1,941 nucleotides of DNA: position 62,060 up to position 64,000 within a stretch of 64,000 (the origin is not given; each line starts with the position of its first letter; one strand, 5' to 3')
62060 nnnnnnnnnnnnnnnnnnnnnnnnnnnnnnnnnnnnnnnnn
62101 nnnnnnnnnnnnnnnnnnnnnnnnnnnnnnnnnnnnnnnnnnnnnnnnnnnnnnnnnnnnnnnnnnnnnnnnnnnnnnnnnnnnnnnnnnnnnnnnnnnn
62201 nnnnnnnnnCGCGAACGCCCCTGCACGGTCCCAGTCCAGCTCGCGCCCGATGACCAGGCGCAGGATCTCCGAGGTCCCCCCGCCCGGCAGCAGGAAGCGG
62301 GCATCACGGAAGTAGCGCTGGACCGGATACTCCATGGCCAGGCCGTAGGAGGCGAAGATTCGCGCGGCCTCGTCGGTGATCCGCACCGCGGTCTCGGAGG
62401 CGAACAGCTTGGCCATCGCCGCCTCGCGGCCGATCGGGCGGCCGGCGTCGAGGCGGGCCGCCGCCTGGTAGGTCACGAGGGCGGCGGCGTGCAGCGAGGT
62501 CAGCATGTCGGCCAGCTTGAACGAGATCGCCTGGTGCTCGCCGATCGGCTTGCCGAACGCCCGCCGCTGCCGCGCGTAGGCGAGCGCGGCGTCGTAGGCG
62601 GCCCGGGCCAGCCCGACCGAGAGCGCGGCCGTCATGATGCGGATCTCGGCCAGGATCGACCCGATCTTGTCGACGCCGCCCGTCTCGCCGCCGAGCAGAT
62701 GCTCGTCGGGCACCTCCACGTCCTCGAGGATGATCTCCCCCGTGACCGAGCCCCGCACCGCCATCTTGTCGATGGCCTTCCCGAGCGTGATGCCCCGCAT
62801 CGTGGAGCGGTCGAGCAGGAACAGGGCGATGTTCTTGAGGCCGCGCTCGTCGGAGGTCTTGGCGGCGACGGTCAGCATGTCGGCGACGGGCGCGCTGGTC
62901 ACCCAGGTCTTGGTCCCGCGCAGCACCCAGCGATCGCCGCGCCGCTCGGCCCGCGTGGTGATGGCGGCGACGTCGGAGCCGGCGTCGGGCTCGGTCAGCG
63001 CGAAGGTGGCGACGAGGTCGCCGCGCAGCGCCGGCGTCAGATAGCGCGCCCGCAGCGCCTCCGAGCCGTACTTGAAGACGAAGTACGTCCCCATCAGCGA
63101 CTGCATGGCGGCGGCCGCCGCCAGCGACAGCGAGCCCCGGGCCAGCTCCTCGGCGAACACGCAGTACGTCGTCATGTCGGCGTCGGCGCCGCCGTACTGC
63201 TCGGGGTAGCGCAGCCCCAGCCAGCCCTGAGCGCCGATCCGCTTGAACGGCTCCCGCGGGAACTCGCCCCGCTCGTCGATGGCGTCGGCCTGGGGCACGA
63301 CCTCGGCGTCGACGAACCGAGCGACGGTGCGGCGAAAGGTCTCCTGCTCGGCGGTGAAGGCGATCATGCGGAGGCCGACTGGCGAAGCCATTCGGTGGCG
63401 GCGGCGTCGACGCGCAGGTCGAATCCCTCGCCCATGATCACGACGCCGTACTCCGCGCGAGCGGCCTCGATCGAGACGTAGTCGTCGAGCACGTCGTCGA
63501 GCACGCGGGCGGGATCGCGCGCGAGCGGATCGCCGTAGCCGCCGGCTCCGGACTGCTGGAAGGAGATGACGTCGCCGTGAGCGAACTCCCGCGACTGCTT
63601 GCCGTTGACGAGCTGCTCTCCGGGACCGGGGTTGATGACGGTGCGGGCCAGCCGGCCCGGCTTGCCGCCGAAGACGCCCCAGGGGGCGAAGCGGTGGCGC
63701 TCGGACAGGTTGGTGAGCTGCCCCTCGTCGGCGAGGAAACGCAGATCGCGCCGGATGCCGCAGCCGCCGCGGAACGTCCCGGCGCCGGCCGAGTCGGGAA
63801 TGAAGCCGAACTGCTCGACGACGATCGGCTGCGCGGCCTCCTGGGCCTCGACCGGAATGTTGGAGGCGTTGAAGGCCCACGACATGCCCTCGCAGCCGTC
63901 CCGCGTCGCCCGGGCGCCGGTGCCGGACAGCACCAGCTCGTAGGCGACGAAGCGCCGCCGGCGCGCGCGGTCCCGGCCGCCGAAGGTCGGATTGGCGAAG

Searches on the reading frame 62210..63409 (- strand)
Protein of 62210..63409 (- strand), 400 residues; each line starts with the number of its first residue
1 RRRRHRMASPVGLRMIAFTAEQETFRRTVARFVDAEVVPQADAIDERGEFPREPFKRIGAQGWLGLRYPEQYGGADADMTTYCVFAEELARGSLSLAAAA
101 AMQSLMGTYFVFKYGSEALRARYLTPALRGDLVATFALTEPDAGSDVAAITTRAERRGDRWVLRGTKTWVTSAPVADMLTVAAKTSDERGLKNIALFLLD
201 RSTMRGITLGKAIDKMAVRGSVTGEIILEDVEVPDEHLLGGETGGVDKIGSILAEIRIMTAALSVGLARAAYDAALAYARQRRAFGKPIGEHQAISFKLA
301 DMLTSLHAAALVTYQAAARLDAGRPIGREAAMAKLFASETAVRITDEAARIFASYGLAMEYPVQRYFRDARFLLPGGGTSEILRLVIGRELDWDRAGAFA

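Call 16: search_protein_families(library=pfam, proteins=[window:62210-63409:-], max_evalue=0.001)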
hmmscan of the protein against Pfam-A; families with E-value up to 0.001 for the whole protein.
window:62210-63409:- (400 aa): 4 families
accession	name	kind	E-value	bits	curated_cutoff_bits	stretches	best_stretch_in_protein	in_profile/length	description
PF00441.29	Acyl-CoA_dh_1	-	2.8e-44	151.3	22.4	1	245-390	3-148/150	Acyl-CoA dehydrogenase, C-terminal domain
PF02771.21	Acyl-CoA_dh_N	-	9.3e-34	116.6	22.9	1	19-131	1-113/113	Acyl-CoA dehydrogenase, N-terminal domain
PF02770.24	Acyl-CoA_dh_M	-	3e-24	85.5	33.3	1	135-231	1-97/97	Acyl-CoA dehydrogenase, middle domain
PF08028.16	Acyl-CoA_dh_2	-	3.1e-22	79.8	22.7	1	258-371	1-124/134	Acyl-CoA dehydrogenase, C-terminal domain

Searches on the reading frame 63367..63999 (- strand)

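Call 16: search_protein_families(library=pfam, proteins=[window:63367-63999:-], max_evalue=0.001)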
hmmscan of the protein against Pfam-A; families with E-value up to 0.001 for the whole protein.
window:63367-63999:- (211 aa): 1 family
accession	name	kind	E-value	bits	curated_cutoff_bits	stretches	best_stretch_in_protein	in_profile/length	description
PF02538.19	Hydantoinase_B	-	8.4e-42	143.7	26.8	1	3-158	360-519/519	Hydantoinase B/oxoprolinase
